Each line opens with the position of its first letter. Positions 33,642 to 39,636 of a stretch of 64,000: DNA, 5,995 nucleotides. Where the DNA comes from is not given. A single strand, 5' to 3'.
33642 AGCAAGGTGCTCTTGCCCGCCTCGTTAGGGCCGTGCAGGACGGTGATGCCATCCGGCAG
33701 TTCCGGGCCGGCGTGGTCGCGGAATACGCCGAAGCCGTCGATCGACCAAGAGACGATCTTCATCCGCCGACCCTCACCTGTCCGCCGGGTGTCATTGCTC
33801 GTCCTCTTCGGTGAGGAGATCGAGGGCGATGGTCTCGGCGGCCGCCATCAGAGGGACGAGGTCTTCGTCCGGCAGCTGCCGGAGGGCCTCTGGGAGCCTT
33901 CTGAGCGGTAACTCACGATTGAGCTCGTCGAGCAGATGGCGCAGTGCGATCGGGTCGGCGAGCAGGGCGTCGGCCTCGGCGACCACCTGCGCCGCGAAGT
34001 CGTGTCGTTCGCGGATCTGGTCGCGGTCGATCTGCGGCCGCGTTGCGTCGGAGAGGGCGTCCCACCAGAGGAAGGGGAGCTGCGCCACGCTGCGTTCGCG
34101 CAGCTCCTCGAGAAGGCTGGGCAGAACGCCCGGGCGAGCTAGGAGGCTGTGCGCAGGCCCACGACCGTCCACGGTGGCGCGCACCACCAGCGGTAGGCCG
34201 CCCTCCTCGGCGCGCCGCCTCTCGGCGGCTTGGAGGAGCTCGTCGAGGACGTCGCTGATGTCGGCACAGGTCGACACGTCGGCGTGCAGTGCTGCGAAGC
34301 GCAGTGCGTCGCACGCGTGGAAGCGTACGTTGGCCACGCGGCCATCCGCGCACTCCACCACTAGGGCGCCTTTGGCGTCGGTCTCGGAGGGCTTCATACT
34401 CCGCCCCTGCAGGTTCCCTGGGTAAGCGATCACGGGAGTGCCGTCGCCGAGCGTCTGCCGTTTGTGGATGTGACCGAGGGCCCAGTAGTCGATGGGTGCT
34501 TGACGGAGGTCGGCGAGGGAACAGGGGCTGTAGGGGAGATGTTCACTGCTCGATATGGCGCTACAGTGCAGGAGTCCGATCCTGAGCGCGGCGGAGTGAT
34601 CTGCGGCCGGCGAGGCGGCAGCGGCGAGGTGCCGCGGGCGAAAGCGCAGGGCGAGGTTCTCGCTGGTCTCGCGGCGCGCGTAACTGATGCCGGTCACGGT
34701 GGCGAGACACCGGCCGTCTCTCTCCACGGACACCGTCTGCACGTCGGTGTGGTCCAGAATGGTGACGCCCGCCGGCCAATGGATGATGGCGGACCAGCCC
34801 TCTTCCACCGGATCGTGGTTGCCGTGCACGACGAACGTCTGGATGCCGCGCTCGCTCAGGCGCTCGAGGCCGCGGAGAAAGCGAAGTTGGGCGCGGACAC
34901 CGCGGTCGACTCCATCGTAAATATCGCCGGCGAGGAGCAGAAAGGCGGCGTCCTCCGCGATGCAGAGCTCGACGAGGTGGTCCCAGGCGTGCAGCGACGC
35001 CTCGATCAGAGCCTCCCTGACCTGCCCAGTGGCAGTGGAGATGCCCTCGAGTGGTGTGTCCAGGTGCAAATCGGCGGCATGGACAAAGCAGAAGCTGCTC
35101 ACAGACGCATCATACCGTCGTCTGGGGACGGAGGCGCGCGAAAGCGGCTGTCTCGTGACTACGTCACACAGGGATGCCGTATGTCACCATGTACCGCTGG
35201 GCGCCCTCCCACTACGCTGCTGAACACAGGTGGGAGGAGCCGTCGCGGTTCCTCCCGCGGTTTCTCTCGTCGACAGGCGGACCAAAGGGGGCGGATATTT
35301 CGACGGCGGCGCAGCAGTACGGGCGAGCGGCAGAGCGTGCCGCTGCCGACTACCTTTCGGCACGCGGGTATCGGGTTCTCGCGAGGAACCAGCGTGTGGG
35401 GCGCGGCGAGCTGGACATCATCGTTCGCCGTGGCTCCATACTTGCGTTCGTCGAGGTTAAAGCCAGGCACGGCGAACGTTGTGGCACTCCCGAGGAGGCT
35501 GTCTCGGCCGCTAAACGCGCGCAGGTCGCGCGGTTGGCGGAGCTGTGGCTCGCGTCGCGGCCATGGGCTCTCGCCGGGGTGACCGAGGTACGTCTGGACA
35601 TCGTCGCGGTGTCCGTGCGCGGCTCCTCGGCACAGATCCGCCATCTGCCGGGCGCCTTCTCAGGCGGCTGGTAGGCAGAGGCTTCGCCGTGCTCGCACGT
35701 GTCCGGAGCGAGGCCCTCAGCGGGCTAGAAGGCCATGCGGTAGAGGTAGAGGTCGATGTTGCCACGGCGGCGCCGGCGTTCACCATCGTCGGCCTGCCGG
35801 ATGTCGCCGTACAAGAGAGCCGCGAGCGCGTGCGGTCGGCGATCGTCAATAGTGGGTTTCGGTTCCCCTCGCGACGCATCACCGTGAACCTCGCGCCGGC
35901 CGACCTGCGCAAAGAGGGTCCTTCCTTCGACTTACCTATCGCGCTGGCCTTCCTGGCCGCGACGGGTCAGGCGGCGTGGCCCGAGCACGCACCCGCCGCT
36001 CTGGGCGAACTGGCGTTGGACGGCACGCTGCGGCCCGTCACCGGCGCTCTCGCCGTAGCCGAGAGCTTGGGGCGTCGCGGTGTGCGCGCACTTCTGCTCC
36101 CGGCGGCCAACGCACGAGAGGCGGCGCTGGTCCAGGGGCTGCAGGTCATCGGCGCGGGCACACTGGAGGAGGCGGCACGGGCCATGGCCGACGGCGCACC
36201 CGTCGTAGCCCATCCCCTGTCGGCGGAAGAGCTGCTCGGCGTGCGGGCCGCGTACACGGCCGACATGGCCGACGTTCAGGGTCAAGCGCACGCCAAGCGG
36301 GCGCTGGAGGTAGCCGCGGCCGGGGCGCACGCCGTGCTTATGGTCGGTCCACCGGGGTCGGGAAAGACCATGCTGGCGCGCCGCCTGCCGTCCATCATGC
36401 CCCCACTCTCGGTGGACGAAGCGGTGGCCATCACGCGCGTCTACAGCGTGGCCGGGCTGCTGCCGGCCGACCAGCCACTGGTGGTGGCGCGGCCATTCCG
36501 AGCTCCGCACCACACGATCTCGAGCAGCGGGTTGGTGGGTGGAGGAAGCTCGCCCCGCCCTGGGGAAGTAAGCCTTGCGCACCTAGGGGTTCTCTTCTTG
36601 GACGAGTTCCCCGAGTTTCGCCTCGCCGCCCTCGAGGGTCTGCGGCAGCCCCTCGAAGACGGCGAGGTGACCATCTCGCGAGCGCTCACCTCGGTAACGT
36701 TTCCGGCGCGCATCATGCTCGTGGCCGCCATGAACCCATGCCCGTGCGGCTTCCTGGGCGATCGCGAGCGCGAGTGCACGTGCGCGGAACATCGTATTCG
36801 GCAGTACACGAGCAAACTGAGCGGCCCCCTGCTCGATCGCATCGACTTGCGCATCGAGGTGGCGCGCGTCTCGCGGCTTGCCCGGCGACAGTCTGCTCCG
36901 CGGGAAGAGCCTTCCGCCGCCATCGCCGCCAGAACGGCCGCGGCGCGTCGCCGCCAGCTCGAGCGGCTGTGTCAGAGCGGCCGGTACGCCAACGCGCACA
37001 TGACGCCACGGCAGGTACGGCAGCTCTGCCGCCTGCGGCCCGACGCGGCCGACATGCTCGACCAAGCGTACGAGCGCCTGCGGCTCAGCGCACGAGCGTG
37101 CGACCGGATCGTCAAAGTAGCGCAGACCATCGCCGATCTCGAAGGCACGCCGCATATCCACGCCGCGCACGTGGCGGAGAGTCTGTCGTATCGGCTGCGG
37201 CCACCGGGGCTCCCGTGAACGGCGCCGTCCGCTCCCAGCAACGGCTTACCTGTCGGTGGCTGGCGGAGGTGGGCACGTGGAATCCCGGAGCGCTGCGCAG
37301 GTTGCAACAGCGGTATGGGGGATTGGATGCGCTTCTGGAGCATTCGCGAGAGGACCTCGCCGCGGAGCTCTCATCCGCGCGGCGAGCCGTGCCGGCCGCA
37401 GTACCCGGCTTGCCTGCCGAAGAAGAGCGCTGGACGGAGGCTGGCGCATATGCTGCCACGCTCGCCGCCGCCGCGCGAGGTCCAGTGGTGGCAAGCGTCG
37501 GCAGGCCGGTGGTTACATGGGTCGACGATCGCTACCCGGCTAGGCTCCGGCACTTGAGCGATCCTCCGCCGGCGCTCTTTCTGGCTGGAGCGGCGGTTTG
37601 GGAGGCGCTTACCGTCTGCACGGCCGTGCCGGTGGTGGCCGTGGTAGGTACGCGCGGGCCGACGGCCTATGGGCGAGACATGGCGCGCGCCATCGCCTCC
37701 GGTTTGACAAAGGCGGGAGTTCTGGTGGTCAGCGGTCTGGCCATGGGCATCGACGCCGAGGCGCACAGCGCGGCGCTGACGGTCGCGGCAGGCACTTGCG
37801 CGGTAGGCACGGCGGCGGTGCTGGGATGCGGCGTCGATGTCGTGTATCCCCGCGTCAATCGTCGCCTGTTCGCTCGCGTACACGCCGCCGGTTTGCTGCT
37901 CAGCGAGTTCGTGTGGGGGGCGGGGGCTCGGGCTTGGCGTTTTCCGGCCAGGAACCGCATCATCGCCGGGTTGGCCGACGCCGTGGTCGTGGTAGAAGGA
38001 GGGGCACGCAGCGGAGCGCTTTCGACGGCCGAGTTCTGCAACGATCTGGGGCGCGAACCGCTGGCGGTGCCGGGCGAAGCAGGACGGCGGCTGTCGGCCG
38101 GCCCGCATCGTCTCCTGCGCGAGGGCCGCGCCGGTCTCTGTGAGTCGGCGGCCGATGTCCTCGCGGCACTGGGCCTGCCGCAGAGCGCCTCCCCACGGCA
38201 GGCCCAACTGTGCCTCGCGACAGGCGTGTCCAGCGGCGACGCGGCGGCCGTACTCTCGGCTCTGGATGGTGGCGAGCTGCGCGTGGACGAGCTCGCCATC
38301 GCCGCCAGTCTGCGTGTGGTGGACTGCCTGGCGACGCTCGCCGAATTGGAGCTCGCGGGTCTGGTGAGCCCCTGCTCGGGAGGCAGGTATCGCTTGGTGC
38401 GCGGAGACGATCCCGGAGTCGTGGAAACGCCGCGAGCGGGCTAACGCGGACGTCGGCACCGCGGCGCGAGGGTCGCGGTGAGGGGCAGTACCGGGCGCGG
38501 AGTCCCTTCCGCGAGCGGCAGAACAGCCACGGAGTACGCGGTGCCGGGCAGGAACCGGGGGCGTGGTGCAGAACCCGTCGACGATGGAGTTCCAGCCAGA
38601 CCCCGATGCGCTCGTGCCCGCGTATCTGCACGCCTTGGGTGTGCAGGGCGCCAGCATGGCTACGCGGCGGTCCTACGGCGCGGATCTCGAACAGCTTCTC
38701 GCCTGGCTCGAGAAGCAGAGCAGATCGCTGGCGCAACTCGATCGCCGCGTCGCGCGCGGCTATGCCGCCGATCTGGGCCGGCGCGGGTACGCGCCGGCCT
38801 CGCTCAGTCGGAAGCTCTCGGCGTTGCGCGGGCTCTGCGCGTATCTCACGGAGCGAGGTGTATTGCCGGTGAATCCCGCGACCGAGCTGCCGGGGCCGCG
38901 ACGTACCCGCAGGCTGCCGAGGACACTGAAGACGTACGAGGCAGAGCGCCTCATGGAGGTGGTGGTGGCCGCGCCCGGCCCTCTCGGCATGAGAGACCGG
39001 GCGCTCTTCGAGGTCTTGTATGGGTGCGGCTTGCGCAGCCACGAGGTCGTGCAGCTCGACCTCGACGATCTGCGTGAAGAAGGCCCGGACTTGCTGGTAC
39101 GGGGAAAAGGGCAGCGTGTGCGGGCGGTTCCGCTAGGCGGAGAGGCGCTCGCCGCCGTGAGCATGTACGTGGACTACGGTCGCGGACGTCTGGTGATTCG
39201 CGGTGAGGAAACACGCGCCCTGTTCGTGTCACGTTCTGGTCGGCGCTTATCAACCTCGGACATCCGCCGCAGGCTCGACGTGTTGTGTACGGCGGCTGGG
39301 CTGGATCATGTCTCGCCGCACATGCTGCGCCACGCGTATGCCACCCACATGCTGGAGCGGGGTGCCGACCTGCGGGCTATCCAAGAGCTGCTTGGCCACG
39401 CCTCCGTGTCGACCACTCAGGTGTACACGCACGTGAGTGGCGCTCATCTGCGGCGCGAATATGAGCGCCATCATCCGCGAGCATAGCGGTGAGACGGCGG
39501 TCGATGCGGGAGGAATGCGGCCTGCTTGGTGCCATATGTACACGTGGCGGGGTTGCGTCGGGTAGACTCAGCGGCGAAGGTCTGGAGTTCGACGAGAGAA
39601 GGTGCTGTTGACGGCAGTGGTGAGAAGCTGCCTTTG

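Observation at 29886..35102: SbcD/SbcC-like (YhaO/YhaN-type) nuclease pair translationally coupled to a PLP aminotransferase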

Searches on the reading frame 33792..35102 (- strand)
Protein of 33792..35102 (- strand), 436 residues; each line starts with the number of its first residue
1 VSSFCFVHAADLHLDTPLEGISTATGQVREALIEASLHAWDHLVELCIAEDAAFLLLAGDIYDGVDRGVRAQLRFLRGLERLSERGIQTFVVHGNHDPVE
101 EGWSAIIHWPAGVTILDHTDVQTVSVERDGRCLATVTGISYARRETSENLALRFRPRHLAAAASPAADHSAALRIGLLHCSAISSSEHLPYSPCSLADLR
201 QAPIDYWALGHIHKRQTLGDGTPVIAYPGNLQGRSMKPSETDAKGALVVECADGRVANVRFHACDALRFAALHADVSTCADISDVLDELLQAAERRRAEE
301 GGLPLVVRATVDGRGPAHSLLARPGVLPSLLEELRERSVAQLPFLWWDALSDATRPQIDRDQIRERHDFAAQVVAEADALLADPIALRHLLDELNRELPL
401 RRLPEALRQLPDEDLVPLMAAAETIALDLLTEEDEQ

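Call 7: search_protein_families(library=pfam, proteins=[window:33792-35102:-], max_evalue=0.01)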
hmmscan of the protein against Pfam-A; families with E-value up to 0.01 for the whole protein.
window:33792-35102:- (436 aa): 2 families
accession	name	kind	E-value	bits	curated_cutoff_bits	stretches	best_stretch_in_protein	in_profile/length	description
PF00149.33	Metallophos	-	3.6e-10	41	21.5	1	6-214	3-190/191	Calcineurin-like phosphoesterase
PF12850.12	Metallophos_2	-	0.00022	21.7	27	1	45-240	21-144/154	Calcineurin-like phosphoesterase superfamily domain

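Call 8: search_protein_families(library=ncbifam, proteins=[window:33792-35102:-], max_evalue=0.01)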
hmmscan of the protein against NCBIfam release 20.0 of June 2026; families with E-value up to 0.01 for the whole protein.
window:33792-35102:- (436 aa): 6 families
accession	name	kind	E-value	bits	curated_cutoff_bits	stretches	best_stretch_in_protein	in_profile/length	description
TIGR00619.1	sbcd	subfamily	1.6e-13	51.1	77.65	1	7-102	4-91/252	exonuclease subunit SbcD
NF041029.1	Mre11_Pyroc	equivalog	1.9e-09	36.8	600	2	6-105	3-94/438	DNA double-strand break repair protein Mre11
NF041031.1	Mre11_Sulfo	equivalog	1e-08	34.9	500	1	38-254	26-235/374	DNA double-strand break repair protein Mre11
NF041754.1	sbcd_Bac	equivalog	4.6e-08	32.7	750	1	7-100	4-89/390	exonuclease subunit SbcD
NF008206.2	PRK10966.1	equivalog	1.7e-06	27.4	450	0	41-99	29-87/380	exonuclease subunit SbcD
NF041030.1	Mre11_Halo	equivalog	0.00097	18.4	550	1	37-290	27-256/361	DNA double-strand break repair protein Mre11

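Call 25: search_protein_families(library=padloc, proteins=[window:33792-35102:-], max_evalue=0.01)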
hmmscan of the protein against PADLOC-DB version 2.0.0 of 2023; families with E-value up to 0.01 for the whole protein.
window:33792-35102:- (436 aa): 0 families

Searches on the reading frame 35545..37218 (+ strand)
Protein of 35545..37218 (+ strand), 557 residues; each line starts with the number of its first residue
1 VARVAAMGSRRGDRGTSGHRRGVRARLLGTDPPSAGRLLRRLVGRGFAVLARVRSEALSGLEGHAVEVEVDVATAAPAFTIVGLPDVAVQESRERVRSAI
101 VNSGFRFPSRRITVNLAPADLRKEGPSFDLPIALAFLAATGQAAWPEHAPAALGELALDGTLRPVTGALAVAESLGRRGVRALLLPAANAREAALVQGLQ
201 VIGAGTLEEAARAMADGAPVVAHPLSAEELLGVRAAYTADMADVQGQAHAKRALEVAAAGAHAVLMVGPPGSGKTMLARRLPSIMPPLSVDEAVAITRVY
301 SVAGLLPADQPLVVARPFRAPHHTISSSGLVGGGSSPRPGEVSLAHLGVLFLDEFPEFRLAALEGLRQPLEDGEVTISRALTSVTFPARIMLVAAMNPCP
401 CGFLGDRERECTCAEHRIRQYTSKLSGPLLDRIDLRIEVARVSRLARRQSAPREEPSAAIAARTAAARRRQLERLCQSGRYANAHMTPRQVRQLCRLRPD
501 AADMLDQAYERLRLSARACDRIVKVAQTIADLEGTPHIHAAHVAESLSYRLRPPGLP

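Call 11: search_protein_families(library=pfam, proteins=[window:35545-37218:+], max_evalue=0.001)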
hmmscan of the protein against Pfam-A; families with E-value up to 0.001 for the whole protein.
window:35545-37218:+ (557 aa): 6 families
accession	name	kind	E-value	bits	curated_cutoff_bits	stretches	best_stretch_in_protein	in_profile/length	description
PF01078.27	Mg_chelatase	-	8.9e-93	309.8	20.3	1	240-443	1-203/207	Magnesium chelatase, subunit ChlI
PF13541.12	ChlI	-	2.3e-42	144.2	27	1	68-189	1-121/121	Subunit ChlI of Mg-chelatase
PF13335.12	Mg_chelatase_C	-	1.1e-28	100.1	26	1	455-550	2-94/94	Magnesium chelatase, subunit ChlI C-terminal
PF07728.20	AAA_5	-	8e-08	32.8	22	1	264-400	2-125/139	AAA domain (dynein-related subfamily)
PF00493.29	MCM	-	2.9e-07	30.3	23.3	1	339-403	114-178/224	MCM P-loop domain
PF00158.32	Sigma54_activat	-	2.1e-05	24.7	20.2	0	332-397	79-142/168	Sigma-54 interaction domain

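Call 33: find_related_loci(query=window:35701-37218:+, collection=metagenome_contigs, flank=10000)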
Query window:35701-37218:+ (505 aa) in metagenome_contigs; peptide patterns used: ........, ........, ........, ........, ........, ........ (x = any residue, [..] = any of these).
600 stretches matched a pattern (row limit reached: there are more); 589 encode a relative of the query (tblastn E <= 1e-3); the best 80 are kept; 80 distinct loci.
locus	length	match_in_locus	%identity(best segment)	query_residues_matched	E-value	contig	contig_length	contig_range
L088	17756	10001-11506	73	1-500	0e+0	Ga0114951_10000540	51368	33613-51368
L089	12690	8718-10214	56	1-498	3e-173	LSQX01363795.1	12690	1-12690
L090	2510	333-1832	55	1-498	0e+0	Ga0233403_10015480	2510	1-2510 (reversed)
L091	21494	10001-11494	52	1-498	5e-168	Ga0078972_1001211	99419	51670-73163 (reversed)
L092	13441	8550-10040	52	1-498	6e-167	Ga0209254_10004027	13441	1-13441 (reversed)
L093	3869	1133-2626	51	1-498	9e-174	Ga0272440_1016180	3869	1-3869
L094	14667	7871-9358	54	3-498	1e-166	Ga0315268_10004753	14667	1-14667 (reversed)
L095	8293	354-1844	51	1-498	1e-166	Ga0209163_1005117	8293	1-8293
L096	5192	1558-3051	53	1-498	4e-169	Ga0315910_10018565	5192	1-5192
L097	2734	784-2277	52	1-498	3e-176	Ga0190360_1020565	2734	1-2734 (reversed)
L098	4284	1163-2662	53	1-498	5e-170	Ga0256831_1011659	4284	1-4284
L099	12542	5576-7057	51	5-498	2e-164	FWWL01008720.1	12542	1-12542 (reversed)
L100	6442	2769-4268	53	1-500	2e-165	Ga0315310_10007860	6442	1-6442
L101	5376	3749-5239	52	1-498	8e-167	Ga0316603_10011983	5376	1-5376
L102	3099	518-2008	52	1-498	4e-173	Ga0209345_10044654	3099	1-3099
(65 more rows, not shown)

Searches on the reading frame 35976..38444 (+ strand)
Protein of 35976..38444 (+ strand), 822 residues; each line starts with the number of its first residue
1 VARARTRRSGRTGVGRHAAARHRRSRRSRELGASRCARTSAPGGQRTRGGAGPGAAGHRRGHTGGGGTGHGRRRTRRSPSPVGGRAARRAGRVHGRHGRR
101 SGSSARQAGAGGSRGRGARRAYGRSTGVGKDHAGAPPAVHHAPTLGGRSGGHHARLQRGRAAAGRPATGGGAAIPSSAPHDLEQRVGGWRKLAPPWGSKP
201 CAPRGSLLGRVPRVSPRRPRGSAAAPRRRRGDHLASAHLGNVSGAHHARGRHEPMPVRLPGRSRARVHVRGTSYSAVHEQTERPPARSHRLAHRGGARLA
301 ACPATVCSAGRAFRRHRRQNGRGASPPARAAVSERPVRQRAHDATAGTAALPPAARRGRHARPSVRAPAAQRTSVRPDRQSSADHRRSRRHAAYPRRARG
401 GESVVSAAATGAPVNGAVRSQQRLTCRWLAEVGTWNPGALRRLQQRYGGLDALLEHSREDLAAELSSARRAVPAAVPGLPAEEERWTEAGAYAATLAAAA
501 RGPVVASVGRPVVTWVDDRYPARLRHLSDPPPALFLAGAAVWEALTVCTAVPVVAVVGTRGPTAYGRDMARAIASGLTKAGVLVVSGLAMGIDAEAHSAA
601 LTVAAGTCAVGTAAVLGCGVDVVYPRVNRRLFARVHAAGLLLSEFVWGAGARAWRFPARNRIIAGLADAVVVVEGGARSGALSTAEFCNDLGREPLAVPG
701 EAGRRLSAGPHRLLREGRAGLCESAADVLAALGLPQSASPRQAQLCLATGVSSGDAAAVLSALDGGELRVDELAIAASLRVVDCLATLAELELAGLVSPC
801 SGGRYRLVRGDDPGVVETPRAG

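Call 11: search_protein_families(library=pfam, proteins=[window:35976-38444:+], max_evalue=0.001)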
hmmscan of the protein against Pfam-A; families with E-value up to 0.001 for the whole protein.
window:35976-38444:+ (822 aa): 2 families
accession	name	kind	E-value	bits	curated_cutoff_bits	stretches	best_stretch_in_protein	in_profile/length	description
PF02481.21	DNA_processg_A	-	3.2e-60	203.4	29.6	1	512-719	9-208/212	DNA recombination-mediator protein A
PF17782.7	DprA_WH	-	2.5e-07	31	22.9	1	752-803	10-61/61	DprA winged helix domain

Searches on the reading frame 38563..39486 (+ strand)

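Call 11: search_protein_families(library=pfam, proteins=[window:38563-39486:+], max_evalue=0.001)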
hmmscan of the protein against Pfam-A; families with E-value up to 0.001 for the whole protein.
window:38563-39486:+ (307 aa): 2 families
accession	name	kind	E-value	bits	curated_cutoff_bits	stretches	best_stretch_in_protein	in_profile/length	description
PF00589.27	Phage_integrase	-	1.6e-43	148.9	27.1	1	122-292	3-169/172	Phage integrase family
PF02899.23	Phage_int_SAM_1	-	1.9e-15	57.3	22.3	1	20-99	3-83/83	Phage integrase, N-terminal SAM-like domain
